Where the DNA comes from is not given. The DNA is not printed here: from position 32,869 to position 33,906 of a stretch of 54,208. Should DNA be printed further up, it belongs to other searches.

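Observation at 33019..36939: Three tandem paralogs with near-identical termini and divergent cores, inserted between dtd and the hisS leader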

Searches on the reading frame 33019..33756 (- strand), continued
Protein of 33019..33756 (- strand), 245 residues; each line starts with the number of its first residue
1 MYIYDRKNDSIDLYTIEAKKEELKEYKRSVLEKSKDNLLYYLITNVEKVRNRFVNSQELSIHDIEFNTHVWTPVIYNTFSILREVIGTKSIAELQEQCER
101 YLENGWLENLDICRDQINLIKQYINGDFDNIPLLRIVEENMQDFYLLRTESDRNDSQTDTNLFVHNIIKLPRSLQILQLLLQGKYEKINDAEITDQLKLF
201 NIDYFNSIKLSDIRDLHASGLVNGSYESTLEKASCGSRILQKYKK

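Call 41: fold_search(model_id=the predicted structure, library=viral)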
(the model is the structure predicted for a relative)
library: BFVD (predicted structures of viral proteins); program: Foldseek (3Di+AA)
matches with E <= 10: 128; with E <= 0.001: 0
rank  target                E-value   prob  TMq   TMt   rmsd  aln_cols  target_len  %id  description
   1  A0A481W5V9            4.7e-01  0.09  0.17  0.24  10.7       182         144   11  Heparinase [Fusobacterium phage Fnu1]
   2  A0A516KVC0            5.0e-01  0.13  0.13  0.20  12.2        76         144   17  (no name in the UniProt tables at hand)
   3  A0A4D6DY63            5.9e-01  0.11  0.13  0.18  13.3        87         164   15  Uncharacterized protein [Raoultella phage RP180]
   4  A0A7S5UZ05            8.3e-01  0.11  0.15  0.25  17.3       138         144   11  (no name in the UniProt tables at hand)
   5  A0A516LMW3            1.0e+00  0.05  0.12  0.08  15.4       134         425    8  (no name in the UniProt tables at hand)
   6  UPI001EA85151         1.0e+00  0.01  0.10  0.10  26.5       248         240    8  (no name look-up for this kind of identifier)
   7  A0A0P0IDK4            1.2e+00  0.20  0.15  0.39   3.4        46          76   15  (no name in the UniProt tables at hand)
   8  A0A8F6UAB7            1.2e+00  0.02  0.14  0.13  23.8       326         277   10  Serine threonine protein kinase (Fragment) [Rhinella marina erythrocytic-like virus]
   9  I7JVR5                1.3e+00  0.01  0.11  0.11  19.4       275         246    9  Uncharacterized protein [Campylobacter phage CP21]
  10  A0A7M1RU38            1.4e+00  0.03  0.13  0.17   8.8       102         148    9  Uncharacterized protein [uncultured phage cr7_1]
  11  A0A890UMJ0            1.5e+00  0.04  0.12  0.14  13.5        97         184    9  (no name in the UniProt tables at hand)
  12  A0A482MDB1            1.6e+00  0.10  0.13  0.21  10.6        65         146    9  (no name in the UniProt tables at hand)
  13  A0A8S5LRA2            1.6e+00  0.03  0.09  0.11  13.1        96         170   16  Uncharacterized protein [Myoviridae sp. ctfJc17]
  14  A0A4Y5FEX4            1.6e+00  0.02  0.09  0.09  17.3       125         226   10  Holliday junction resolvase [Lactobacillus phage 3-521]
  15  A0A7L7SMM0            1.6e+00  0.02  0.10  0.14  22.9       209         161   11  (no name in the UniProt tables at hand)
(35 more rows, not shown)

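Call 42: find_homologous_proteins(query=A5, max_evalue=0.001)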
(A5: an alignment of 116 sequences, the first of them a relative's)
Query A5 (116 sequences) (245 aa, profile of the alignment): 17 proteins with E <= 0.001 among 4602 candidates.
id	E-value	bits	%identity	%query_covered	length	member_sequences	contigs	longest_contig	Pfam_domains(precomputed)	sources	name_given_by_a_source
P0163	5.6e-56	208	27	100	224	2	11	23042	-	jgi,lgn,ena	-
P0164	6.1e-56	208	25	100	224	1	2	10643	-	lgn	-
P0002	8.1e-56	208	100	100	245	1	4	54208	-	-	-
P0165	2.7e-55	206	25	100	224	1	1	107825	-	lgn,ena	-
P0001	7.4e-55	204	67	100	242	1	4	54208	-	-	-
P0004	8.3e-55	204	86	100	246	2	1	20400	-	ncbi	-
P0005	2.7e-54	203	63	100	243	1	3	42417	-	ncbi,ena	-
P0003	1.7e-53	200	64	100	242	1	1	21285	-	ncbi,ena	-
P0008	1.3e-51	194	48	100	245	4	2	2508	-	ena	-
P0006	1.7e-49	187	84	100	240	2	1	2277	-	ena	-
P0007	4.9e-48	182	34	100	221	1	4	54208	-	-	-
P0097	4.2e-47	179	26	55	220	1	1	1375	-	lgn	-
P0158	5.8e-46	175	28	32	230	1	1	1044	-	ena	-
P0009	1.4e-44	171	32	100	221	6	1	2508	-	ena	-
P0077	1.5e-40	158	34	51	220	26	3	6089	-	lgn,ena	-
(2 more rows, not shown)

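Call 43: search_solved_structures(query=A5, max_evalue=10)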
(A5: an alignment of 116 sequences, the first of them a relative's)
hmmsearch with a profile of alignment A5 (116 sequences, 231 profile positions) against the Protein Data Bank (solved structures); distinct sequences matched with E-value up to 10: 3.
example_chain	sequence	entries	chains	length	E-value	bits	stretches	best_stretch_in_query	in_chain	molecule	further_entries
4ge1_A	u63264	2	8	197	0.21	14.7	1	41-137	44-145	Biogenic amine-binding protein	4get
5zor_A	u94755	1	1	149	0.71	13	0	161-200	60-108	Centrin, putative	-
3noh_A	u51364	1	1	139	0.82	12.8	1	168-193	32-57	putative peptide binding protein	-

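Call 44: find_encoding_contigs(protein=P0165, flank=10000, max_places=3)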
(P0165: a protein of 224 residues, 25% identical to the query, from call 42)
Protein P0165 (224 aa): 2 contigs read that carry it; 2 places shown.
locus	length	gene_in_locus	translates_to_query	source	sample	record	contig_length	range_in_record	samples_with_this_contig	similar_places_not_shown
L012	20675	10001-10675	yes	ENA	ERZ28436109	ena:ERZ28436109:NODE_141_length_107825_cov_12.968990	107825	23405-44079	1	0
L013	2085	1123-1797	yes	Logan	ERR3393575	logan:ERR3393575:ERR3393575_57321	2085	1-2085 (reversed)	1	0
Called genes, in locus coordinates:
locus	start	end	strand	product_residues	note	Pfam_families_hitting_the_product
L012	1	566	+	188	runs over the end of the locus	PF03602:Cons_hypoth95, PF05175:MTS (weak), PF02086:MethyltransfD12 (faint), PF09445:Methyltransf_15 (weak)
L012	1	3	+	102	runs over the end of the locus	PF06133:Com_YlbF (weak)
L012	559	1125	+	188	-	PF12917:YfbR-like, PF13023:HD_3, PF01966:HD (weak)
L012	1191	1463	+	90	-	-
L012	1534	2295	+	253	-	-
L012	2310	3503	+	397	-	PF13421:Band_7_1, PF12773:DZR (faint), PF13240:Zn_Ribbon_1 (faint)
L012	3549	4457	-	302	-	PF11858:DUF3378, PF01351:RNase_HII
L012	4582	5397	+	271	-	-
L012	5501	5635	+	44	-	-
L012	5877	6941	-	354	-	PF05175:MTS, PF13649:Methyltransf_25 (faint), PF13847:Methyltransf_31 (faint)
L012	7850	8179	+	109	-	-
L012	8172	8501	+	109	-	-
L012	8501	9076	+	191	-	-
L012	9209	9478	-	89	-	PF25311:WDGH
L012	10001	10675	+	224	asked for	-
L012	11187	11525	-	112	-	-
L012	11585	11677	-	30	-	-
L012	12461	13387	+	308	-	-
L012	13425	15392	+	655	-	PF00456:Transketolase_N, PF13292:DXP_synthase_N (faint), PF02779:Transket_pyr, PF02780:Transketolase_C, PF22613:Transketolase_C_1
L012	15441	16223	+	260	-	-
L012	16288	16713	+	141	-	PF10747:SirA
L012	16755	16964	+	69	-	PF03672:UPF0154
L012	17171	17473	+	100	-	PF00829:Ribosomal_L21p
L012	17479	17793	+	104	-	PF04327:Peptidase_Prp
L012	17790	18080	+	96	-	PF01016:Ribosomal_L27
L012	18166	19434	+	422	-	PF01018:GTP1_OBG, PF02421:FeoB_N, PF01926:MMR_HSR1, PF09269:DUF1967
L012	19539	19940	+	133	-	PF01029:NusB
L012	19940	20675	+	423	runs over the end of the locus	PF13742:tRNA_anti_2, PF01336:tRNA_anti-codon, PF02601:Exonuc_VII_L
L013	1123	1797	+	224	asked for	-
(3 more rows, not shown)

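Call 45: find_encoding_contigs(protein=P0163, flank=10000, max_places=4)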
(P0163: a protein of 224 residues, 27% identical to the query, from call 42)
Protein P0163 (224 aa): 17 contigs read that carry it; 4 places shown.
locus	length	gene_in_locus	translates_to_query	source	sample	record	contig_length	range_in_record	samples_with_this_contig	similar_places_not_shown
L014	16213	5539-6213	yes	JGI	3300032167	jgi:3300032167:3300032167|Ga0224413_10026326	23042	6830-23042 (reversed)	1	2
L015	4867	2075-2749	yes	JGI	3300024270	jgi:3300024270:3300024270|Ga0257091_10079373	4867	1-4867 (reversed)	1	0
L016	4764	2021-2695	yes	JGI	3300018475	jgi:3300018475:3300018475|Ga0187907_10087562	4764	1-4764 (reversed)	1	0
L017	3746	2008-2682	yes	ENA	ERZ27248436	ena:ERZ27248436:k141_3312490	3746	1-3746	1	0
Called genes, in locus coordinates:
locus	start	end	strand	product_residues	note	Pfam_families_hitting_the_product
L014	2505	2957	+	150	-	PF02367:TsaE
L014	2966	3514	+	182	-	PF00814:TsaD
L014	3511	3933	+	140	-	PF00583:Acetyltransf_1, PF13673:Acetyltransf_10, PF13508:Acetyltransf_7, PF08445:FR47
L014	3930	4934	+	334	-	PF00814:TsaD, PF22521:HypF_C_2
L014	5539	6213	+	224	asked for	-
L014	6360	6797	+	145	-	PF14470:bPH_3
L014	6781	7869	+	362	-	-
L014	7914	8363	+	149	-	PF01476:LysM, PF23577:LysM_RLK (faint), PF23473:LysM3_LYK4_5 (weak), PF01476:LysM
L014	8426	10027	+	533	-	-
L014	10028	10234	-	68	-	-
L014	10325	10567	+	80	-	PF01381:HTH_3 (weak)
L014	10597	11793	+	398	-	PF02073:Peptidase_M29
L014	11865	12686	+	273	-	PF14808:TMEM164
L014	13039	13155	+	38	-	PF12844:HTH_19 (weak), PF08279:HTH_11 (weak), PF01381:HTH_3 (weak)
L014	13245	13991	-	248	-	PF00106:adh_short, PF08659:KR, PF23441:SDR, PF13561:adh_short_C2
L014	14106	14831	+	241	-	-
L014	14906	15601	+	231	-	-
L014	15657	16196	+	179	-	PF00210:Ferritin (faint), PF02915:Rubrerythrin, PF21349:RUBY_RBDX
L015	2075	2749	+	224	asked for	-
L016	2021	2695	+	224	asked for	-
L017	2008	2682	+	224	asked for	-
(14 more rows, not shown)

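Call 46: find_encoding_contigs(protein=P0021, flank=10000, max_places=3)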
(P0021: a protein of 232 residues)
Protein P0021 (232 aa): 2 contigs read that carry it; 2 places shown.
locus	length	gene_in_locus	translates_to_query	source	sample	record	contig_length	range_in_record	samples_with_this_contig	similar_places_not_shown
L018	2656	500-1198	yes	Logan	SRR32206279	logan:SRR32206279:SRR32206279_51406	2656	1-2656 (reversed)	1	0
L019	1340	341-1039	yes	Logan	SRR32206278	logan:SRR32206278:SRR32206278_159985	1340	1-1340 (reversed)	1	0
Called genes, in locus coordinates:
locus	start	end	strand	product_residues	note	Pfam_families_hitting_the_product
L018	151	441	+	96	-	-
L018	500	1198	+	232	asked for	-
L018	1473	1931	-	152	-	PF13744:HTH_37 (faint), PF01381:HTH_3, PF12844:HTH_19, PF13443:HTH_26 (weak), PF13560:HTH_31 (weak), PF22495:HTH_92 (faint), PF12844:HTH_19, PF01381:HTH_3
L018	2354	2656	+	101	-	?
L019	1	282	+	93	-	?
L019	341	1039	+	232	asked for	-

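Call 52: search_protein_families(library=pfam, proteins=[P0107, P0034, P0150, P0156, P0141, P0143, P0064, P0119, P0025, P0129], max_evalue=0.1)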
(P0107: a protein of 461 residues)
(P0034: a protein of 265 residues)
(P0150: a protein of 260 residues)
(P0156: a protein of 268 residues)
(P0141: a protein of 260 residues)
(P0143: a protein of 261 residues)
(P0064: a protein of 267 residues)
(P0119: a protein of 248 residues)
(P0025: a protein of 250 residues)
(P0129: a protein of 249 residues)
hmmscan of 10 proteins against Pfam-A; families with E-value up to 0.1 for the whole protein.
P0107 (461 aa): 0 families

P0034 (265 aa): 0 families

P0150 (260 aa): 1 family
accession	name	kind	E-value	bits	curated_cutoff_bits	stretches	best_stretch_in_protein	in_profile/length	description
PF17857.7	AAA_lid_1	-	0.035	14.9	21.3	0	199-238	55-94/100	AAA+ lid domain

P0156 (268 aa): 0 families

P0141 (260 aa): 1 family
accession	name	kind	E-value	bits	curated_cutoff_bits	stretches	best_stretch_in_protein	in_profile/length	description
PF21584.2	2L_N_poxvirus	-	0.024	14.8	27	1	215-258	48-91/173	Poxvirus, 2L, N-terminal domain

P0143 (261 aa): 1 family
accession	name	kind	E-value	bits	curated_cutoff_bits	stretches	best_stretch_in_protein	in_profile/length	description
PF21921.2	Ski7_2nd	-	0.063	13.6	27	0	140-200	28-87/105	Ski7 domain II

P0064 (267 aa): 0 families

P0119 (248 aa): 1 family
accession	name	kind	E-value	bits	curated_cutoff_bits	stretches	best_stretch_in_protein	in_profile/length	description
PF16781.10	DUF5068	-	0.002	18.4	26.9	1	111-176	40-107/187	Domain of unknown function (DUF5068)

P0025 (250 aa): 1 family
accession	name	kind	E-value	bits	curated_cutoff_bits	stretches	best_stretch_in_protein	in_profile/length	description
PF22075.2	DUF6939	-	0.048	13.8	27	0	92-222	29-161/167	Family of unknown function (DUF6939)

P0129 (249 aa): 0 families

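Call 53: find_encoding_contigs(protein=P0107, flank=8000, max_places=3)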
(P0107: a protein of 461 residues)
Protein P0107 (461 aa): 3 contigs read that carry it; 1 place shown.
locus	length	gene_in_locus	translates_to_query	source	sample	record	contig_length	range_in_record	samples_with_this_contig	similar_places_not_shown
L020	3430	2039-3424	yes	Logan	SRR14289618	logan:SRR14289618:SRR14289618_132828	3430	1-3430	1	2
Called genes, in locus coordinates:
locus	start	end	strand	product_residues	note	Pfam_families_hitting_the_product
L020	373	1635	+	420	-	PF13173:AAA_14, PF13635:DUF4143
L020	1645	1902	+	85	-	PF02604:PhdYeFM_antitox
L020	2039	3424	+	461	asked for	-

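Call 54: find_encoding_contigs(protein=P0019, flank=8000, max_places=3)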
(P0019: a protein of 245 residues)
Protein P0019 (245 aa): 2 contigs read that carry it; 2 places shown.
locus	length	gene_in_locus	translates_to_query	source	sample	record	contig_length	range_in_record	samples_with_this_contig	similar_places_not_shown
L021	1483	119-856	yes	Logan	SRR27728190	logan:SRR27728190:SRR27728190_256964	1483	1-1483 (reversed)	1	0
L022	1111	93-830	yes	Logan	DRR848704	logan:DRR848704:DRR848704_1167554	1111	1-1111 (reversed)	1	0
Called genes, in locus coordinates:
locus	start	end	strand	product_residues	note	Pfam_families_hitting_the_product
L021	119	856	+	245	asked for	-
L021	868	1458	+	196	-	-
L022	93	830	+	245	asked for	-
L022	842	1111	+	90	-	?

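Call 61: search_protein_families(library=pfam, alignment_id=A5, max_evalue=1)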
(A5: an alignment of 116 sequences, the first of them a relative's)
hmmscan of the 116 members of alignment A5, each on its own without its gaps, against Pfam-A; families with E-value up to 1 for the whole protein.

A. member 1, P0002 (245 aa): 1 family
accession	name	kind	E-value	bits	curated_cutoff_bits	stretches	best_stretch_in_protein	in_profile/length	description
PF14659.12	Phage_int_SAM_3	-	0.26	12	22.6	0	202-223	34-55/58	Phage integrase, N-terminal SAM-like domain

B. families by the number of members that match (of 116 scanned): 84 families (the first 25 are shown)
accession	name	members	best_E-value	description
PF25473.1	MXRA7_helical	4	0.019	MXRA7 helical domain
PF03352.18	Adenine_glyco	2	0.0012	Methyladenine glycosylase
PF22080.2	Dark_CARD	2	0.016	Dark, CARD domain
PF19025.5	DUF5751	2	0.036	Family of unknown function (DUF5751)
PF21690.3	MJ1010-like_2nd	2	0.16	Uncharacterized ATP-binding protein MJ1010-like, C-terminal domain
PF24753.1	DUF7698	1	0.00041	Domain of unknown function (DUF7698)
PF16781.10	DUF5068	1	0.002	Domain of unknown function (DUF5068)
PF05822.18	UMPH-1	1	0.0022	Pyrimidine 5'-nucleotidase (UMPH-1)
PF08219.16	TOM13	1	0.0024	Outer membrane protein TOM13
PF24718.1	HTH_73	1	0.0061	HTH-like domain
PF08909.16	DUF1854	1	0.01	Domain of unknown function (DUF1854)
PF05704.18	Caps_synth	1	0.017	Capsular polysaccharide synthesis protein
PF13046.11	DUF3906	1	0.022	Protein of unknown function (DUF3906)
PF02192.22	PI3K_p85B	1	0.023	PI3-kinase family, p85-binding domain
PF21584.2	2L_N_poxvirus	1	0.024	Poxvirus, 2L, N-terminal domain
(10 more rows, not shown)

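Call 62: search_protein_families(library=padloc, alignment_id=A5, max_evalue=1)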
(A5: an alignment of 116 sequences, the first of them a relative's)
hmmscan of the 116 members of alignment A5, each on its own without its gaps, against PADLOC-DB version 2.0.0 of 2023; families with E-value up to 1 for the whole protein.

A. member 1, P0002 (245 aa): 1 family
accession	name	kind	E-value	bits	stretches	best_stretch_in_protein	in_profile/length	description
PDLC02335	AbiLi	-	0.0049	14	1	113-153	266-305/326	AbiLi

B. families by the number of members that match (of 116 scanned): 18 families
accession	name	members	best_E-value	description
PDLC01725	typeIV_Cas7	2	0.05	Csf2_1_IVA3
PDLC04001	PD-Lambda-5_A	1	5.7e-06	-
PDLC04787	PDC-S01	1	0.00039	-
PDLC03476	REase_II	1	0.0013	Type II restriction enzyme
PDLC04437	PDC-M13A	1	0.0034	-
PDLC04445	PDC-M13C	1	0.0035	-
PDLC02335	AbiLi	1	0.0049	AbiLi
PDLC02328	AbiEii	1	0.0049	AbiEii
PDLC03519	REase_II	1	0.0077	Type II restriction enzyme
PDLC02038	Cas5d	1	0.012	-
PDLC01300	Cas7b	1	0.013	CAS-I-B; effector_G7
PDLC01554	Cas8a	1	0.015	CAS-I-A; effector_LS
PDLC04434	PDC-M13A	1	0.017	-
PDLC01047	Csx26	1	0.019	HNH nuclease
PDLC01751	Cas2c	1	0.021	-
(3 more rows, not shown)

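Call 67: find_encoding_contigs(protein=P0164, flank=6000, max_places=2)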
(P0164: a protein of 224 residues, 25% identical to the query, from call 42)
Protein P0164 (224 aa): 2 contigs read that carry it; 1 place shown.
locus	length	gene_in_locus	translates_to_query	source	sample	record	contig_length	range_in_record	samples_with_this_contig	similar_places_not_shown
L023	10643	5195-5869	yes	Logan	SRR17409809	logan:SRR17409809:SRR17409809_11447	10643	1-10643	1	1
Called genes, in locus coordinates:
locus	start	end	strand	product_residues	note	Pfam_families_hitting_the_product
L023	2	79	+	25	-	?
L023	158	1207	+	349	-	-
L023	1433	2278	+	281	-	PF04055:Radical_SAM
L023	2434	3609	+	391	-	PF07690:MFS_1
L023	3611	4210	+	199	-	PF06941:NT5C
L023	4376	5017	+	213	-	-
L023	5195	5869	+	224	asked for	-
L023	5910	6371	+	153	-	-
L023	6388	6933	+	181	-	-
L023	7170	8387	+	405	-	PF02073:Peptidase_M29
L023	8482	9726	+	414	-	PF01546:Peptidase_M20, PF05343:Peptidase_M42 (weak), PF07687:M20_dimer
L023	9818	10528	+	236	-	PF14903:WG_beta_rep (faint)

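Call 68: find_encoding_contigs(protein=P0077, flank=6000, max_places=3)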
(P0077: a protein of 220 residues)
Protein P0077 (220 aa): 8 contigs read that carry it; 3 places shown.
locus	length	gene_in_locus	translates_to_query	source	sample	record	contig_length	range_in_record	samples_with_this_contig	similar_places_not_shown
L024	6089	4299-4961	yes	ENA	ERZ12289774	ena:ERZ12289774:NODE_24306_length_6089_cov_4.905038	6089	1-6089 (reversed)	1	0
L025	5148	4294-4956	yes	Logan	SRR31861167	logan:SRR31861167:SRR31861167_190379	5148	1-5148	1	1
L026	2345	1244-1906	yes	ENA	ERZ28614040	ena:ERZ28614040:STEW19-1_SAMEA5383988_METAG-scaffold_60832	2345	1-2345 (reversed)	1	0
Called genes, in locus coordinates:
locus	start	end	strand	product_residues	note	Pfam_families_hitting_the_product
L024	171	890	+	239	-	PF00561:Abhydrolase_1, PF12146:Hydrolase_4, PF12697:Abhydrolase_6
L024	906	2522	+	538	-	PF08245:Mur_ligase_M, PF02875:Mur_ligase_C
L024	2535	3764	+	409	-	PF01820:Dala_Dala_lig_N, PF02655:ATP-grasp_3 (faint), PF02786:CPSase_L_D2, PF02222:ATP-grasp (weak), PF07478:Dala_Dala_lig_C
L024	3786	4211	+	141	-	PF04463:2-thiour_desulf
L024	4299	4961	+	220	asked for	-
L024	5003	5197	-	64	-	-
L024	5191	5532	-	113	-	-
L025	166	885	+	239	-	PF00561:Abhydrolase_1, PF12146:Hydrolase_4, PF12697:Abhydrolase_6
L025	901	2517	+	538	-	PF08245:Mur_ligase_M, PF02875:Mur_ligase_C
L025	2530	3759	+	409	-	PF01820:Dala_Dala_lig_N, PF02655:ATP-grasp_3 (faint), PF02786:CPSase_L_D2, PF02222:ATP-grasp (weak), PF07478:Dala_Dala_lig_C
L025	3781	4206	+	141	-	PF04463:2-thiour_desulf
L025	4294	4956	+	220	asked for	-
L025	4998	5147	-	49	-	?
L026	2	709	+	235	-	?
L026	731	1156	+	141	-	PF04463:2-thiour_desulf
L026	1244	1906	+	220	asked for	-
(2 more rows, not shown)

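Call 69: find_encoding_contigs(protein=P0012, flank=6000, max_places=2)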
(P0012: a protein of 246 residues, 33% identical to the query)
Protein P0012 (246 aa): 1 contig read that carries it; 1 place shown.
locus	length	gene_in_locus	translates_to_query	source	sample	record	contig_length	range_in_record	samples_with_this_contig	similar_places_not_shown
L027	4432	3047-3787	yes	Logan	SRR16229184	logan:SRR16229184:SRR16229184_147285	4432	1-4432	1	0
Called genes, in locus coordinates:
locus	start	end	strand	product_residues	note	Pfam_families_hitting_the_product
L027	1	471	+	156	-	?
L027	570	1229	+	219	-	PF01832:Glucosaminidase (weak)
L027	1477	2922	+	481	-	-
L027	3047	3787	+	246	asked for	-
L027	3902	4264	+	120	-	-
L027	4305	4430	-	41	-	?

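Call 76: search_dna_similar(query=window:33019-33756:-, collection=phages, mode=protein, max_evalue=0.01)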
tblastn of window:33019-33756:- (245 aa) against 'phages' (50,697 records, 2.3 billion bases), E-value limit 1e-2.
No match.

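Call 77: search_dna_similar(query=window:33019-33756:-, collection=plasmids, mode=protein, max_evalue=0.01)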
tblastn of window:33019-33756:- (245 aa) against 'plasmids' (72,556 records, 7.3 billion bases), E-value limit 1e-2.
No match.

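Call 83: find_related_loci(query=A3, collection=metagenome_contigs, flank=8000)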
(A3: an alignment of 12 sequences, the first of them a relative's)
Query A3 (245 aa) in metagenome_contigs; peptide patterns used: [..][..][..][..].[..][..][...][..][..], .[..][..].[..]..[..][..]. (x = any residue, [..] = any of these).
598 stretches matched a pattern (row limit reached: there are more); 3 encode a relative of the query (tblastn E <= 1e-3); 3 distinct loci.
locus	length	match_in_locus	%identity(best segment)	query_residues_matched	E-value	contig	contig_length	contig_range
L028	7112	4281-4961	25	1-244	9e-10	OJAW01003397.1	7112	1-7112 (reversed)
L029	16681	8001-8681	26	1-244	7e-9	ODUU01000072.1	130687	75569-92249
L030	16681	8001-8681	26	1-244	7e-9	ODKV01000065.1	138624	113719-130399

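Call 84: find_related_loci(query=A3, collection=viral_contigs, flank=5000)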
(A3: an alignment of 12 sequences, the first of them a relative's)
Query A3 (245 aa) in viral_contigs; peptide patterns used: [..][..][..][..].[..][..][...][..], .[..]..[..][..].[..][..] (x = any residue, [..] = any of these).
184 stretches matched a pattern, but none encodes a relative of the query by tblastn (E <= 1e-3).
